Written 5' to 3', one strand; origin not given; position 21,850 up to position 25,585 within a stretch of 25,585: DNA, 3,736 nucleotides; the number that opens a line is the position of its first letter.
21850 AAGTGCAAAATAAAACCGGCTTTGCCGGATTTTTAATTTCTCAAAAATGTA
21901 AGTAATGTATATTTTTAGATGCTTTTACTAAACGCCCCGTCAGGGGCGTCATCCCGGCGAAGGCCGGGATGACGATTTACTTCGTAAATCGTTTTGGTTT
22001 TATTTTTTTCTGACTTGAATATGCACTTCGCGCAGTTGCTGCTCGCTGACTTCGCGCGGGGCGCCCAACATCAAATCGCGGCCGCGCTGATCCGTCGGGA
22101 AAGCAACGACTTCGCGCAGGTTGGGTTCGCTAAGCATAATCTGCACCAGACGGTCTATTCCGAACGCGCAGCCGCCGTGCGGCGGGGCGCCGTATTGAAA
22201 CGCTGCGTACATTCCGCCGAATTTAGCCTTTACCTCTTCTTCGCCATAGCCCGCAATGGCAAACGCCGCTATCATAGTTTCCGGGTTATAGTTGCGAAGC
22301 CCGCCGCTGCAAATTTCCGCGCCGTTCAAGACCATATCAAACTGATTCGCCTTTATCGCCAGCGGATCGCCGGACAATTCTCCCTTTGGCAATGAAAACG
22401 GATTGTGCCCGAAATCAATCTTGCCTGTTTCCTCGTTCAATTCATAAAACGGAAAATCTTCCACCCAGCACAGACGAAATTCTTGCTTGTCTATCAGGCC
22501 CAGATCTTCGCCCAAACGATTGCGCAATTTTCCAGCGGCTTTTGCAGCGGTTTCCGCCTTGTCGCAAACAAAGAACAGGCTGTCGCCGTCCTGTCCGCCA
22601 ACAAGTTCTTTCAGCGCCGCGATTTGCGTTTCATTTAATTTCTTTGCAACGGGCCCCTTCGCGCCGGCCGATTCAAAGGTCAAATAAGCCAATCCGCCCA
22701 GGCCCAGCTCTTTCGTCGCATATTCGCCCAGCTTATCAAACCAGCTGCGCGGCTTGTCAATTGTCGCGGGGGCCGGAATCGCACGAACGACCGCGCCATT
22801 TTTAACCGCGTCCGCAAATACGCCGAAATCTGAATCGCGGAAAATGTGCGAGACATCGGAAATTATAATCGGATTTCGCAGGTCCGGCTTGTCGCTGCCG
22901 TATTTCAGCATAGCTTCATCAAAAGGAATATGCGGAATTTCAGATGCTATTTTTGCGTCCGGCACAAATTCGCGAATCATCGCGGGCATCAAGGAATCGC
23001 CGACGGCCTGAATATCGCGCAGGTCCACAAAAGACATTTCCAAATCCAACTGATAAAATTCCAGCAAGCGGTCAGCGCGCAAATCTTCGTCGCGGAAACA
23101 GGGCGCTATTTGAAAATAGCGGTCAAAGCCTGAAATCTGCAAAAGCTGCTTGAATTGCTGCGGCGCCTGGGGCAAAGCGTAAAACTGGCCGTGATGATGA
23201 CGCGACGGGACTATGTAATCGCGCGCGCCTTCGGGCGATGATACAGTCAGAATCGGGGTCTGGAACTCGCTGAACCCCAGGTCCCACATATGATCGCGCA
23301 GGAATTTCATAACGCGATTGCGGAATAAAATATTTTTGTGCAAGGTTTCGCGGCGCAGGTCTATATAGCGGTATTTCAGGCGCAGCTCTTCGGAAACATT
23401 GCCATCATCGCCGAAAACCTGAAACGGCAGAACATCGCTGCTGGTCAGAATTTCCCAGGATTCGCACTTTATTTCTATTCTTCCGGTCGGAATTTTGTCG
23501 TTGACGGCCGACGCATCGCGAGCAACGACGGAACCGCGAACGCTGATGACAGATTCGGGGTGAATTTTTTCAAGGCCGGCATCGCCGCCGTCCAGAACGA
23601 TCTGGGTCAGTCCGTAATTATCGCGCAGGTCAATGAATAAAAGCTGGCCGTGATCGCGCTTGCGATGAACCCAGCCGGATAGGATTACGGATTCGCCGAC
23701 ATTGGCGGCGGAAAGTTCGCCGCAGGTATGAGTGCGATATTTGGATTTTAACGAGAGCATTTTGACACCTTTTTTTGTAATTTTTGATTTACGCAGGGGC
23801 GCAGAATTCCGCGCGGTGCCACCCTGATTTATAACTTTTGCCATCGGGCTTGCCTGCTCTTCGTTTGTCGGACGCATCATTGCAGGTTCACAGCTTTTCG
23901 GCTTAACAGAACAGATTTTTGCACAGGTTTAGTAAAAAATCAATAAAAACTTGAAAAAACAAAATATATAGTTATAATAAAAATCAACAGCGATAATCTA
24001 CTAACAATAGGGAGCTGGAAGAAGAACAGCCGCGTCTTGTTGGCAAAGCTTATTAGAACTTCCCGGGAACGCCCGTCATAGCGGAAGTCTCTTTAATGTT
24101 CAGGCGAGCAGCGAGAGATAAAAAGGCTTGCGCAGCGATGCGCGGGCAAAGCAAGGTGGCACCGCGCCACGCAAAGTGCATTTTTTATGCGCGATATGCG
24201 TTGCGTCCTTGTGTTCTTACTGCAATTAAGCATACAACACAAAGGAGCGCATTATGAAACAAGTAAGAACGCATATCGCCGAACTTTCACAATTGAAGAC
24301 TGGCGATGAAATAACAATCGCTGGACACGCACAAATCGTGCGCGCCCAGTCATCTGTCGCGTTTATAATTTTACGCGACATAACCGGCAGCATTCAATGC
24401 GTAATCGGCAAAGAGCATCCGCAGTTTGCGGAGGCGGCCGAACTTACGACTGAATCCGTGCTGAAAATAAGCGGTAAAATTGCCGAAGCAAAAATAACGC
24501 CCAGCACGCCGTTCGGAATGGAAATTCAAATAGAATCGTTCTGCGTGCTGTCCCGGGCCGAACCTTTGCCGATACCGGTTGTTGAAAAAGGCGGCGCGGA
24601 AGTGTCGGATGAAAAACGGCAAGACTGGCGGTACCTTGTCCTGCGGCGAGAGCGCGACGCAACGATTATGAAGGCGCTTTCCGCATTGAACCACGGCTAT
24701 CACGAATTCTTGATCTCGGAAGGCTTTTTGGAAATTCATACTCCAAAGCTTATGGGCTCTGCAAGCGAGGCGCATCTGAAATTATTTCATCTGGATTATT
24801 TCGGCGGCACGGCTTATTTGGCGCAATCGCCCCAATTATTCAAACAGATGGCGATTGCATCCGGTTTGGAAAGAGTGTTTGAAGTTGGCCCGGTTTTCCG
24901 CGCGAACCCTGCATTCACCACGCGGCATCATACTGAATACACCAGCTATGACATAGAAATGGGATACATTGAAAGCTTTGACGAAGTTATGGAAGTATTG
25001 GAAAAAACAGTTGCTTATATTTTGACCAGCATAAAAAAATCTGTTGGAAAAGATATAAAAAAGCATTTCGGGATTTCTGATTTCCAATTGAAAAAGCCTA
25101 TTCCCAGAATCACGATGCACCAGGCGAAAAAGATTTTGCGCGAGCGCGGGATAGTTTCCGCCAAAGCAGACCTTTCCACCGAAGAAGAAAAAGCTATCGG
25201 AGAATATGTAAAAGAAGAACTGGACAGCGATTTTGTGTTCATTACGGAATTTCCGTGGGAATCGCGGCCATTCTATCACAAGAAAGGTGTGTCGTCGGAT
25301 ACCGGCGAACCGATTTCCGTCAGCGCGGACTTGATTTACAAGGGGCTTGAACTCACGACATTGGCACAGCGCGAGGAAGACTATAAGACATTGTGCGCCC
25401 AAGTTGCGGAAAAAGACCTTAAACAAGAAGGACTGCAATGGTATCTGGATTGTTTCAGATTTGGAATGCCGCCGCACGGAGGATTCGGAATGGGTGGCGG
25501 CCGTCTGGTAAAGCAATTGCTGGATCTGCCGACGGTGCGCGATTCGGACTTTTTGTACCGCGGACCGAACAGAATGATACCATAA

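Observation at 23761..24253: Back-to-back T-box leaders with different specifiers (GAC and AAC) control a bacterial-type and an archaeal-type AspRS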

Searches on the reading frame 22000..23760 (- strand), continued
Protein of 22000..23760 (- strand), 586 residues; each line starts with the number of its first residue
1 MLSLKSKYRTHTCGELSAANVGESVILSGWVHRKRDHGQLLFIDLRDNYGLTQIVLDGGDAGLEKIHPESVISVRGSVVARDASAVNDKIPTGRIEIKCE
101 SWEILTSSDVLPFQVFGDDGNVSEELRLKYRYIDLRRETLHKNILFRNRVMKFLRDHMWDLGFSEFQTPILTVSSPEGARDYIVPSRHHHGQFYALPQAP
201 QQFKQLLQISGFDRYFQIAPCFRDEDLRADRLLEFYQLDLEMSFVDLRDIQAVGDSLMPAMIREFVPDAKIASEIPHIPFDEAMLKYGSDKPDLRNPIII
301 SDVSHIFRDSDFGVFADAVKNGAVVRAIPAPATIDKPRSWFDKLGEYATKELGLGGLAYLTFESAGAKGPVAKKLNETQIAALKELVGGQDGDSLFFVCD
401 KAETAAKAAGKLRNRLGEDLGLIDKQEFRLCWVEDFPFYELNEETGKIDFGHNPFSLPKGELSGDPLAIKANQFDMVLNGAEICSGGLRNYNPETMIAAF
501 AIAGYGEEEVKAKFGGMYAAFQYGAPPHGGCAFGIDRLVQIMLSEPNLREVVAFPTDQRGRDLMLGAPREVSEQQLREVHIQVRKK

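Call 69: find_encoding_contigs(protein=P0147, flank=1200, max_places=4)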
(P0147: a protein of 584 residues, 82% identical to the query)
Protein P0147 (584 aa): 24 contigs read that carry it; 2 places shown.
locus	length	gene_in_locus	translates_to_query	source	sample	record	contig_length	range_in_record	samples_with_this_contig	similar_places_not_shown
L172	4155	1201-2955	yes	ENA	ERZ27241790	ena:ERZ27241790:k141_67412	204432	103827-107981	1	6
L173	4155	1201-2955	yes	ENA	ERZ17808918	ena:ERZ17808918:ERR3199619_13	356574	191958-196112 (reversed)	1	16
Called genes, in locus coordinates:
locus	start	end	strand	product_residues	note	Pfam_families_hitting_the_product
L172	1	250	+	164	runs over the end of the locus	-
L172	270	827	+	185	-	-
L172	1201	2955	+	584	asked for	PF01336:tRNA_anti-codon, PF00152:tRNA-synt_2, PF02938:GAD (weak)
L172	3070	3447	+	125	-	-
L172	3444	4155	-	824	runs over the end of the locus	PF05170:AsmA (faint)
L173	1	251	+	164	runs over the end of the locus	-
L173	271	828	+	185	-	-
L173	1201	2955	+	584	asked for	PF01336:tRNA_anti-codon, PF00152:tRNA-synt_2, PF02938:GAD (weak)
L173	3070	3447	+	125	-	-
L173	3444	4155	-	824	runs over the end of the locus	PF05170:AsmA (faint)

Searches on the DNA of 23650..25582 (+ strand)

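Call 4: search_rna_families(source=window, start=23650, end=24350, threshold=evalue, max_evalue=10, show_alignments=6)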
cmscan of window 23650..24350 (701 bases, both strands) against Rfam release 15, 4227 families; matches with E-value up to 10: 2.
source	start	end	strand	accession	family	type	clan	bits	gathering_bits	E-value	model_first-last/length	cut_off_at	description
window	23984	24213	+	RF00230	T-box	Cis-reg; leader;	-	30.3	93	7.6e-05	1-219/219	no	T-box leader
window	23795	23829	-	RF00230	T-box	Cis-reg; leader;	-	22.9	93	0.0059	183-216/219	no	T-box leader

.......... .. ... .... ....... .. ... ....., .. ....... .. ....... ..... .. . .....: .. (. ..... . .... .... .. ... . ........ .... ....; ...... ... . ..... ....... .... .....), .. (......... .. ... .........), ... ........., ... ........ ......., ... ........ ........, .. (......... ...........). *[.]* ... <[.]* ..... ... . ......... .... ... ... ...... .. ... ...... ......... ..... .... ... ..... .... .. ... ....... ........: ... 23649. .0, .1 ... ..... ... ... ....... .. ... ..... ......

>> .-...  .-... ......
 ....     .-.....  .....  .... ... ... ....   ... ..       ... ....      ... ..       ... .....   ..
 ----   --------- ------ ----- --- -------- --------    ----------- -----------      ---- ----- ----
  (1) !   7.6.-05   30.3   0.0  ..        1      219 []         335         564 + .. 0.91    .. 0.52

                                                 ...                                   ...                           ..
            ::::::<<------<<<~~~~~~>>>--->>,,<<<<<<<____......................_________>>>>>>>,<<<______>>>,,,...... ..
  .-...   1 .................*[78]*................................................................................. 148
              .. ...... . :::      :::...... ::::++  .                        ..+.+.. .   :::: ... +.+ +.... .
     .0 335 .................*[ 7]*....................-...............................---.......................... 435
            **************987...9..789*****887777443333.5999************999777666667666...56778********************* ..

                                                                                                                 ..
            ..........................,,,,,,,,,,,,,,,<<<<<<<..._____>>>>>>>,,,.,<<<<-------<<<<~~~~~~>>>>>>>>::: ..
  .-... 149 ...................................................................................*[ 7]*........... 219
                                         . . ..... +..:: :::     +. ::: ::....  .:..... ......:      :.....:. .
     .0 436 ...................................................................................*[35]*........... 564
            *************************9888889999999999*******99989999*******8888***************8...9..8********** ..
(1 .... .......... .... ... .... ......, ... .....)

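Call 56: search_rna_families(sources=[L001, L003, L005, L007, L008, L046, L047, L081, L084, L089, L090, L079], threshold=gathering)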
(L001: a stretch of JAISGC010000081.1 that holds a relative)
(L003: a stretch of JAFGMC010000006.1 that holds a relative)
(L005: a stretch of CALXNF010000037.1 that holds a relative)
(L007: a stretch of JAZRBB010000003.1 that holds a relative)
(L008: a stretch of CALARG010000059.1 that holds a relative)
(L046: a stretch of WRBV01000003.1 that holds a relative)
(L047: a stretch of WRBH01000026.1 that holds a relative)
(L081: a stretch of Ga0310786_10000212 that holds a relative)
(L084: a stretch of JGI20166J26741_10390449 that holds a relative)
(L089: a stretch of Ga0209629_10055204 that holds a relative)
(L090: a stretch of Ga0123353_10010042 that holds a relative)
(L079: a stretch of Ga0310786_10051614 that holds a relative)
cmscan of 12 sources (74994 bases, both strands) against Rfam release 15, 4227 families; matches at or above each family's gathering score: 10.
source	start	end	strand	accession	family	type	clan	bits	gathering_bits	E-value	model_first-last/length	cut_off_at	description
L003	3630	3702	-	RF00005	tRNA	Gene; tRNA;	CL00001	79.5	29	8.9e-16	1-71/71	no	tRNA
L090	2209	2279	-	RF00005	tRNA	Gene; tRNA;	CL00001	67.1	29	2.3e-12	1-71/71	no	tRNA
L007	6632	6703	-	RF00005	tRNA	Gene; tRNA;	CL00001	66.4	29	3.6e-12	1-71/71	no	tRNA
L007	2083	2153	-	RF00005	tRNA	Gene; tRNA;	CL00001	63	29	3.2e-11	1-71/71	no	tRNA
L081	2229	2299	+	RF00005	tRNA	Gene; tRNA;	CL00001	63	29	3.2e-11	1-71/71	no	tRNA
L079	1030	1100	+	RF00005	tRNA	Gene; tRNA;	CL00001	63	29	3.2e-11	1-71/71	no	tRNA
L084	1041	1112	-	RF00005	tRNA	Gene; tRNA;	CL00001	62.8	29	3.5e-11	1-71/71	no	tRNA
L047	1953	2023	-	RF00005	tRNA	Gene; tRNA;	CL00001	60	29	2.1e-10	1-71/71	no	tRNA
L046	1866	1936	+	RF00005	tRNA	Gene; tRNA;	CL00001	59.1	29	3.6e-10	1-71/71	no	tRNA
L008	1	45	-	RF00005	tRNA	Gene; tRNA;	CL00001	34.3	29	0.0025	1-44/71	3'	tRNA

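Call 77: build_rna_model(alignment_id=A1, structure=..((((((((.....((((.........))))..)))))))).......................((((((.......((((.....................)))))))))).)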
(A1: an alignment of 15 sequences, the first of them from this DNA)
Model R1 built from alignment A1 (15 sequences, 114 columns); structure: as given.
model positions 101; base pairs 22; branch points 1; effective number of sequences 1.84; information 0.59 bits per position. Calibrated on 0.2 Mb of random sequence (short: E-values are rough).
structure used (alignment columns):
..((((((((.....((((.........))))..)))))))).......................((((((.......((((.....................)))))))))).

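Call 78: search_with_rna_model(model_id=R1, sources=[window, L091, L093, L094, L095, L096, L097, L098, L099, L100, L101, L102, L103, L104, L105, L106, L107, L108, L109, L110, L111, L112, L113, L114, L115, L116, L117, L118, L119, L120, L121, L122, L123, L124, L125, L126, L127, L128, L129, L130, L131, L132, L133, L134, L135, L136, L137, L138, L139, L140, L141, L142, L143, L144, L145, L146, L147, L148, L149, L150, L151, L152, L153, L154, L155, L156, L157, L158, L160, L162, L163, L165, L167, L168, L172, L001, L002, L003, L004, L005, L007, L008, L019, L046, L047, L084], max_evalue=1)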
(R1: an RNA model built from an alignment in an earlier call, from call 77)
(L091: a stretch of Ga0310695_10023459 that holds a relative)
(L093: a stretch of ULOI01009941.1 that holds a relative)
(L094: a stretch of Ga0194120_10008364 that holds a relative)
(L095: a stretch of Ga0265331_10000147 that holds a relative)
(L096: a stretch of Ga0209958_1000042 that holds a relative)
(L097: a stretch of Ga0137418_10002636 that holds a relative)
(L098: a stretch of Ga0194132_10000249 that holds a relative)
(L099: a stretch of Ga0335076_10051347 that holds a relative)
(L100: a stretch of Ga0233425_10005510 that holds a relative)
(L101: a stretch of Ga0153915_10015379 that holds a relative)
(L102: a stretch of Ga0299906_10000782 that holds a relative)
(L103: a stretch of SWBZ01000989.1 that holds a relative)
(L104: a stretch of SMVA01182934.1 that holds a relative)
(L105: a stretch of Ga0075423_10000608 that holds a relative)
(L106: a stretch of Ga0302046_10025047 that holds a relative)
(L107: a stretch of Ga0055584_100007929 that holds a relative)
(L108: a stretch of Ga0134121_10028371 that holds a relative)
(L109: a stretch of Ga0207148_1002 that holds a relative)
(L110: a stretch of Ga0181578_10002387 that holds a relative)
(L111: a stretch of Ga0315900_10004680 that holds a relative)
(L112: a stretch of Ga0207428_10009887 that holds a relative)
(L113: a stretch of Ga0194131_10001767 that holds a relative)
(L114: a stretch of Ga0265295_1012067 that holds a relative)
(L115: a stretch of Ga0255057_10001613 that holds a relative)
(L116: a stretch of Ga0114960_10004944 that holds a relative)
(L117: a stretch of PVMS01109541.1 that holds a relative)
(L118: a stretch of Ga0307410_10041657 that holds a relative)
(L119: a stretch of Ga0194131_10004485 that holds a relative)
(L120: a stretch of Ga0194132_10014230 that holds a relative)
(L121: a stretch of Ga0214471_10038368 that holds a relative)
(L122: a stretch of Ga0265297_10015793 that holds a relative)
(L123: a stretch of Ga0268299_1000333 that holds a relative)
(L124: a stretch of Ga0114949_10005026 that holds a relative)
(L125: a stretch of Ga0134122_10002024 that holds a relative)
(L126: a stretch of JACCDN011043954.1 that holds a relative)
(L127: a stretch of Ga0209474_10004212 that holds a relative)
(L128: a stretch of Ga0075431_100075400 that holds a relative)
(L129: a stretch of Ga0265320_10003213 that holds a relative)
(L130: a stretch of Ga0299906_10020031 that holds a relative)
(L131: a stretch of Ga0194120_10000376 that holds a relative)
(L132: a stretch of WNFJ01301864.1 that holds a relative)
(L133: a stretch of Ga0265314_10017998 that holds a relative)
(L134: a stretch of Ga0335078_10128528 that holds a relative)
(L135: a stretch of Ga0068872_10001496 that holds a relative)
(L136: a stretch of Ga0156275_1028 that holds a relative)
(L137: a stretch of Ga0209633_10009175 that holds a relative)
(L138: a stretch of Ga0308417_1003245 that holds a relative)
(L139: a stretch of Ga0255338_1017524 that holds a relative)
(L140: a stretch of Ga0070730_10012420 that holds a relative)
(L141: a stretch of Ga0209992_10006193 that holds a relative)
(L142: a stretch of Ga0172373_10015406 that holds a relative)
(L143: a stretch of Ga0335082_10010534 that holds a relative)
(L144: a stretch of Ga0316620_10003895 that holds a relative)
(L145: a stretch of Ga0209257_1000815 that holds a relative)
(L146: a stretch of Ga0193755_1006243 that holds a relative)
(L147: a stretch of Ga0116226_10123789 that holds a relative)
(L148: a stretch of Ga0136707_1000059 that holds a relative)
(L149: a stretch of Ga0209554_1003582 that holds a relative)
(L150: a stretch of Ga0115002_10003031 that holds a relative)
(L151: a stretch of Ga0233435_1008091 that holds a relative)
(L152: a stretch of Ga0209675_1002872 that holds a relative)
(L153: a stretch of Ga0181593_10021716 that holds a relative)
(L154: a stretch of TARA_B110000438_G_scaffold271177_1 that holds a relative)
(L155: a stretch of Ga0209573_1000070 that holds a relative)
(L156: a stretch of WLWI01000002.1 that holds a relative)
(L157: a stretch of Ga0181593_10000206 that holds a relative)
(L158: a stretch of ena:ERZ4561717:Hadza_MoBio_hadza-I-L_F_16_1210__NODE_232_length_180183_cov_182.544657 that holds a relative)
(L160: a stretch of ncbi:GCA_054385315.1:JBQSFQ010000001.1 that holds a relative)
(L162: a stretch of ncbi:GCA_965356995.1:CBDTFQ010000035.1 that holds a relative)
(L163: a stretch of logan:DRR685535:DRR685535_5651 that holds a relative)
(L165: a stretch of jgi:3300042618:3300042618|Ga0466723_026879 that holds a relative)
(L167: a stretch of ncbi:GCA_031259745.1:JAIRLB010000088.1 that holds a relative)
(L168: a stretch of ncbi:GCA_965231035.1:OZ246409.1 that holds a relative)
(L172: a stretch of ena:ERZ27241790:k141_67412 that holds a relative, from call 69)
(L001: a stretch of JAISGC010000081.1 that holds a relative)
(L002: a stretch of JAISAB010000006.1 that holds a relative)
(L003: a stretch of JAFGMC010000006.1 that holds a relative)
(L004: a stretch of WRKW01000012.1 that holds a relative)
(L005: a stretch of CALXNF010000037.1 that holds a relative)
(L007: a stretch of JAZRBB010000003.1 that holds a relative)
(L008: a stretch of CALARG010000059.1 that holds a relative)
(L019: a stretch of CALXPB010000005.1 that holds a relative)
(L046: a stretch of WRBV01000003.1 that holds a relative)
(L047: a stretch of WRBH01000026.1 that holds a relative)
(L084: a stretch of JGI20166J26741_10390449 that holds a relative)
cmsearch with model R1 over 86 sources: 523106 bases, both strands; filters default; matches with E-value up to 1: 19.
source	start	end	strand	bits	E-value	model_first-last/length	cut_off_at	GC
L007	1849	1949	-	108.3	7.4e-22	1-101/101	no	0.49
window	23792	23889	-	75.9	1.6e-14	1-101/101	no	0.57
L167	1074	1172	+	75.3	2.2e-14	1-101/101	no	0.48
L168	1056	1153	+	68.2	8.8e-13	1-101/101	no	0.52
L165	635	730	+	66.7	2e-12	1-101/101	no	0.54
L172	1019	1117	+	65.6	3.4e-12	1-101/101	no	0.53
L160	2876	2970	+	32.7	9.7e-05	1-101/101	no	0.41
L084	2388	2426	+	31.4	0.00019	59-100/101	no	0.59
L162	2888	2965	+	24.6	0.0066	1-101/101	no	0.42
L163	2871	2966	+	24.4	0.0073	1-101/101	no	0.58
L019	3872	3960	+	23.5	0.012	1-101/101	no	0.39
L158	2885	2972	+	20.1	0.07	1-101/101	no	0.41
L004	3858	3958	+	19.4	0.099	1-101/101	no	0.53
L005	1423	1547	+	19.4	0.1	1-101/101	no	0.42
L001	3842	3956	+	18.9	0.13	1-101/101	no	0.57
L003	1985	2080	+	18.9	0.13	1-101/101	no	0.5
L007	3826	3960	+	17.9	0.23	1-101/101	no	0.42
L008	1574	1705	+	15.7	0.7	1-101/101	no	0.48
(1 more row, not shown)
